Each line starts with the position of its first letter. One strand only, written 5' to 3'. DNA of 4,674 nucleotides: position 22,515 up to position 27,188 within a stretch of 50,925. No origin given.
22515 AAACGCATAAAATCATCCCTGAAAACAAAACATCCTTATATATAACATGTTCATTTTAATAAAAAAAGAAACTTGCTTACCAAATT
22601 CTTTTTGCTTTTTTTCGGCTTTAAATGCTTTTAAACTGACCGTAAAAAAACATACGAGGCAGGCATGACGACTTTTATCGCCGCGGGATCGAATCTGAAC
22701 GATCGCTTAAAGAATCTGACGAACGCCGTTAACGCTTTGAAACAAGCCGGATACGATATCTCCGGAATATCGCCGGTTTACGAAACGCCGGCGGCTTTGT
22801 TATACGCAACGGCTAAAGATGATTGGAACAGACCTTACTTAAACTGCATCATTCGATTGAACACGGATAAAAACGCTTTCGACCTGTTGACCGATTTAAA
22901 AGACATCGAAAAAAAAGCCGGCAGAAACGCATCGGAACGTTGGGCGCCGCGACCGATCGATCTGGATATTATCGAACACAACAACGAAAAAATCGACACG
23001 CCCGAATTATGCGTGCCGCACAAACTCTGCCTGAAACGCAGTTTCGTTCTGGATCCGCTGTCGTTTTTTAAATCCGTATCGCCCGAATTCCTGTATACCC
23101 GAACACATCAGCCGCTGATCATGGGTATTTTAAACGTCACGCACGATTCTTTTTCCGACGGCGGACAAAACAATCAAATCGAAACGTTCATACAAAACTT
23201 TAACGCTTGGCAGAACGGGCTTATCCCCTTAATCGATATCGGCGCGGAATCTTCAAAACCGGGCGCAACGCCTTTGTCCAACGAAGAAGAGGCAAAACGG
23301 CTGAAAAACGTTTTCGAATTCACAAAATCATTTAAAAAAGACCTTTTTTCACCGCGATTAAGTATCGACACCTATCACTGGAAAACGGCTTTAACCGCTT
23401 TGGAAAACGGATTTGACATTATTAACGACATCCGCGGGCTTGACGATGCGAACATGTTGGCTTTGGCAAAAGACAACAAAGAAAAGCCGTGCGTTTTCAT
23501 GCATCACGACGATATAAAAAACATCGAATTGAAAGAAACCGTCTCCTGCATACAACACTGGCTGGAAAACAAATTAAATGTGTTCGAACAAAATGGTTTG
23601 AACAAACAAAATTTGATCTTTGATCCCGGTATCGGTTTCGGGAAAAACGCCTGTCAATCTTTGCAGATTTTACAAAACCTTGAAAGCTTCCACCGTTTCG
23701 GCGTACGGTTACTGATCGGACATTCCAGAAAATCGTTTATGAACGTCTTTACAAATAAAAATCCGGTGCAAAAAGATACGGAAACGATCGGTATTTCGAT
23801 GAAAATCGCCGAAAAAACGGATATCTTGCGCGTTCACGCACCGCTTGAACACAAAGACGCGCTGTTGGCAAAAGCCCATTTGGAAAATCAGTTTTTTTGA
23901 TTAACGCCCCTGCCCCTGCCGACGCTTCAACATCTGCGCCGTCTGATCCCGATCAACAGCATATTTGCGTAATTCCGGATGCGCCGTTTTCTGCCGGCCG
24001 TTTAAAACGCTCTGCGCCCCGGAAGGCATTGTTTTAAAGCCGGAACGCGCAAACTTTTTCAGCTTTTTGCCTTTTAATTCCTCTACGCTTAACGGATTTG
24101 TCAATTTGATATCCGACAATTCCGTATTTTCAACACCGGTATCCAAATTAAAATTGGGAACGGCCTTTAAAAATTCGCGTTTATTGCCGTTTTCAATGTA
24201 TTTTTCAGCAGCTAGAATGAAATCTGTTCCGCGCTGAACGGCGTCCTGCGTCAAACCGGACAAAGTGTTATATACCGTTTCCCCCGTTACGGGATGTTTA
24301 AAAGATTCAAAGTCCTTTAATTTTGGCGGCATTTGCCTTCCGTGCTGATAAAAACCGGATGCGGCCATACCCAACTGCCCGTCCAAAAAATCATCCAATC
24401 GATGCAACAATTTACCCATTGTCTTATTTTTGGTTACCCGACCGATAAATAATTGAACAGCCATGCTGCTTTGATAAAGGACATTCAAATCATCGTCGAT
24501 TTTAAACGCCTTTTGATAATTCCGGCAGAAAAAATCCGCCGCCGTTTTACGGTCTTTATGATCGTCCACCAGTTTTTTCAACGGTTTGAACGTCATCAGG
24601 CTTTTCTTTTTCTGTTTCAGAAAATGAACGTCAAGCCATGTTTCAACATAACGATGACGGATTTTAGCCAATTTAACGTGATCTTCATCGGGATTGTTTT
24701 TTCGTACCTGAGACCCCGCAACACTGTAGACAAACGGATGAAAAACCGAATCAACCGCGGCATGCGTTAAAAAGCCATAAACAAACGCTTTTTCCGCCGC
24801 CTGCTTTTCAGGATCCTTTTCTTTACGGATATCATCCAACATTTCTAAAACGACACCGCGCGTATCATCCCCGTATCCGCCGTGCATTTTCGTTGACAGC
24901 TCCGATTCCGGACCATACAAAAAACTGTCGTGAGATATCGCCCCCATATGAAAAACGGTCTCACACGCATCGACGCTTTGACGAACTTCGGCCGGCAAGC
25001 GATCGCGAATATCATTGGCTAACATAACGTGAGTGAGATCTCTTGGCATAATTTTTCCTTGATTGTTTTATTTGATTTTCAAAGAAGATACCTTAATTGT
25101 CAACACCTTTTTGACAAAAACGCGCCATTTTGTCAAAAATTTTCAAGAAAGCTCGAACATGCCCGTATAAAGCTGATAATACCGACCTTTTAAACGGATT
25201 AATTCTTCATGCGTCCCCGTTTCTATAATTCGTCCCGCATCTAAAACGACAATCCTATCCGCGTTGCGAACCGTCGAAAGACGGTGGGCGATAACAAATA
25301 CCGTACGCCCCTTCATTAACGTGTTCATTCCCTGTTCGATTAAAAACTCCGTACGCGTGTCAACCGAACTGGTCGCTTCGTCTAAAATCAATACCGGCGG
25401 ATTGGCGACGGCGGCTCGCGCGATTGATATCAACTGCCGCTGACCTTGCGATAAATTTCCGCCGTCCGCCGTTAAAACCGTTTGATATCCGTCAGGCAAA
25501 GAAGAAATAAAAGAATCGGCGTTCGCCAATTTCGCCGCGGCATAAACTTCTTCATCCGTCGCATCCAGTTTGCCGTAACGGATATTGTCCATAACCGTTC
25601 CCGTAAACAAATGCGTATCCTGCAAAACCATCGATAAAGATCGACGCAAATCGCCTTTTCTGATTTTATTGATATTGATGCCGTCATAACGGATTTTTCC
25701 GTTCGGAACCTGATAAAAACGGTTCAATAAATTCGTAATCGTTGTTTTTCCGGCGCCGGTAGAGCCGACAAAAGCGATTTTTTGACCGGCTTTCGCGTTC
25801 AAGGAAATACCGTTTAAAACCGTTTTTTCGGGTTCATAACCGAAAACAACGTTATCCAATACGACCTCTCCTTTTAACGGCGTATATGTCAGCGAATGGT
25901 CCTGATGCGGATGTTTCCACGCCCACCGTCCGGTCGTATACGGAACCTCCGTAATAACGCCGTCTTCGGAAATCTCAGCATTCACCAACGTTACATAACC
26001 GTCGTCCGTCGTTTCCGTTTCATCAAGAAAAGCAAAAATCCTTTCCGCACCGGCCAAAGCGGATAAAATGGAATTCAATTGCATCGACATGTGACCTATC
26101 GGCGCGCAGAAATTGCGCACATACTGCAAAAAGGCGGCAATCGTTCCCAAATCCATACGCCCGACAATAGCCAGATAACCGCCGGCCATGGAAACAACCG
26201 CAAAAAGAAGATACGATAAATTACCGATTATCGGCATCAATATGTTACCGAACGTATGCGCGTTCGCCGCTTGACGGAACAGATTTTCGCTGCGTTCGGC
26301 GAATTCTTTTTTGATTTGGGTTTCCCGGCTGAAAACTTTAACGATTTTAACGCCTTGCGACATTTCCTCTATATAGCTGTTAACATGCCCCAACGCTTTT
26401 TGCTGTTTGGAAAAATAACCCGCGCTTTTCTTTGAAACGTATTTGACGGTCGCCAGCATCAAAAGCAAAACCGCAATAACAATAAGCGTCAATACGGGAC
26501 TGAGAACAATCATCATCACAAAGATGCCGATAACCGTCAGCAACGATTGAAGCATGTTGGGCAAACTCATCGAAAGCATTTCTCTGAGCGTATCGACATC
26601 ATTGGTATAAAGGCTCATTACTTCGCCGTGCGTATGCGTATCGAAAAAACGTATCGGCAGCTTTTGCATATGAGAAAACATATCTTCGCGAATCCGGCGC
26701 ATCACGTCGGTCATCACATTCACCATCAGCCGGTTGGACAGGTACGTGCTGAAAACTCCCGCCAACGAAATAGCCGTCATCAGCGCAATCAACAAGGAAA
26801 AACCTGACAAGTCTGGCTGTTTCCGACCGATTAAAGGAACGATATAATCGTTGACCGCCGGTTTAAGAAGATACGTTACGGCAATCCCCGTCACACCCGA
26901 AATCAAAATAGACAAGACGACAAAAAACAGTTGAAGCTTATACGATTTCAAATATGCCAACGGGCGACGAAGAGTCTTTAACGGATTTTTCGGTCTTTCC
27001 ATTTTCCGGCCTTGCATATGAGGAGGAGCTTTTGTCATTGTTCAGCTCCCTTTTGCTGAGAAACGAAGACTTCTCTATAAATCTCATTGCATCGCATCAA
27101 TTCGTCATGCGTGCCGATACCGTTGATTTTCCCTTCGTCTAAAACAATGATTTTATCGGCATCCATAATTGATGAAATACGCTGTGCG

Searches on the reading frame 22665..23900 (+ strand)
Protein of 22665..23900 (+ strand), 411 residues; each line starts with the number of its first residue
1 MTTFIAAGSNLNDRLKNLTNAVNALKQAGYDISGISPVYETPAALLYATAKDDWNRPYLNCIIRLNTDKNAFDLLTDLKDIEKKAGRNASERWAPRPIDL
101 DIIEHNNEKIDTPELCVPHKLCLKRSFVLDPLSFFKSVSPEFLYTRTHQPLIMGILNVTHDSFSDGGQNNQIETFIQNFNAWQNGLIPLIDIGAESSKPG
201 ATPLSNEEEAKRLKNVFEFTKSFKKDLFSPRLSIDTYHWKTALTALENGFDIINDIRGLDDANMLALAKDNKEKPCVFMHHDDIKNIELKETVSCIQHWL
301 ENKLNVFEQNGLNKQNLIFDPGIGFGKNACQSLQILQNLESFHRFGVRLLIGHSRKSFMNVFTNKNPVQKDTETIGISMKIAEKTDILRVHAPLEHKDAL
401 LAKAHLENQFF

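Call 6: search_protein_families(library=pfam, proteins=[window:22665-23900:+], max_evalue=0.001)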
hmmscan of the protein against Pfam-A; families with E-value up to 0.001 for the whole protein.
window:22665-23900:+ (411 aa): 2 families
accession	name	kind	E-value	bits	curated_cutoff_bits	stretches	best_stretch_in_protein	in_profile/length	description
PF00809.28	Pterin_bind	-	3.3e-52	178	25.5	1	153-391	1-244/244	Pterin binding enzyme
PF01288.25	HPPK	-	4.4e-28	98.4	25.7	1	4-133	1-112/116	7,8-dihydro-6-hydroxymethylpterin-pyrophosphokinase (HPPK)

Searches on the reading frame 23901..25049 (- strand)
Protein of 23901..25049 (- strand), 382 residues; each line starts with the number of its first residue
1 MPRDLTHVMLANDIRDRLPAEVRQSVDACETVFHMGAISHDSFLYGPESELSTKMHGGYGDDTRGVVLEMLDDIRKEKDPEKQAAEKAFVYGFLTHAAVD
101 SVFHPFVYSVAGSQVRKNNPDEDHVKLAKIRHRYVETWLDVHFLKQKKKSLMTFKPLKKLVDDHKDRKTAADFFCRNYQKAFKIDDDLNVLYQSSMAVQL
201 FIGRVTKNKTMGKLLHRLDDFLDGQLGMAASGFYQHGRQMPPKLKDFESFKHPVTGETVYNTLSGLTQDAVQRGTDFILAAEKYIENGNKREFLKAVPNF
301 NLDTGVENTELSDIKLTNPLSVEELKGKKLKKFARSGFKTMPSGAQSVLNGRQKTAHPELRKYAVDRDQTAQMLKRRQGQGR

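Call 6: search_protein_families(library=pfam, proteins=[window:23901-25049:-], max_evalue=0.001)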
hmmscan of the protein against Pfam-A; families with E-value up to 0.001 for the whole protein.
window:23901-25049:- (382 aa): 1 family
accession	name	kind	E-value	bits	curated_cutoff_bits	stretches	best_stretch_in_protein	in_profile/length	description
PF00882.24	Zn_dep_PLPC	-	7.2e-11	42.7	26.8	1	6-167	1-143/167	Zinc dependent phospholipase C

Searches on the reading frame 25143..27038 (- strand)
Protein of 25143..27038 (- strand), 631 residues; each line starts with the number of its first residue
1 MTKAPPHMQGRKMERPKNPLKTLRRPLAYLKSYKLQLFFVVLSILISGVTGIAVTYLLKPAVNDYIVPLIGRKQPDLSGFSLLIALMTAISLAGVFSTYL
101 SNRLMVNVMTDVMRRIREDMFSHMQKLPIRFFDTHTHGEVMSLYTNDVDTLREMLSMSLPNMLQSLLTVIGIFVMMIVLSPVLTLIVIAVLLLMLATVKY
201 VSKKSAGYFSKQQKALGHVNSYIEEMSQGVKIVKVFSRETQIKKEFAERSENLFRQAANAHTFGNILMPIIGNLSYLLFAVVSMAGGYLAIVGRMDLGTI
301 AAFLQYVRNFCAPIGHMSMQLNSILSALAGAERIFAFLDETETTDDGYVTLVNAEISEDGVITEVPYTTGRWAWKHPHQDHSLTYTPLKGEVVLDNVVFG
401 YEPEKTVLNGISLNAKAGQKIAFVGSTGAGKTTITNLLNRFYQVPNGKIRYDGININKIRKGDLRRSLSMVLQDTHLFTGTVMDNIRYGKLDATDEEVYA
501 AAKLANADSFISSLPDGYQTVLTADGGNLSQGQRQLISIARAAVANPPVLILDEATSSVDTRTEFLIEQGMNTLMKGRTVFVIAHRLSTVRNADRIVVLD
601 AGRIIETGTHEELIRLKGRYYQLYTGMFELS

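Call 27: search_protein_families(library=pfam, proteins=[window:25143-27038:-], max_evalue=0.0001)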
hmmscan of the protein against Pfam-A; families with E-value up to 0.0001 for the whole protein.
window:25143-27038:- (631 aa): 4 families
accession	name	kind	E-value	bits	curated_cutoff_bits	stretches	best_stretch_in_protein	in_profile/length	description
PF00664.28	ABC_membrane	-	1.3e-50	173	28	1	37-308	1-268/274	ABC transporter transmembrane region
PF00005.33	ABC_tran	-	3e-29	102.8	25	1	408-557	1-137/137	ABC transporter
PF02463.25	SMC_N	-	2.1e-05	24.5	40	1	245-598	135-210/220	RecF/RecN/SMC N terminal domain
PF07264.17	EI24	-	9.1e-05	23.1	32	1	27-197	6-147/199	Sulfate transporter CysZ/Etoposide-induced protein 2.4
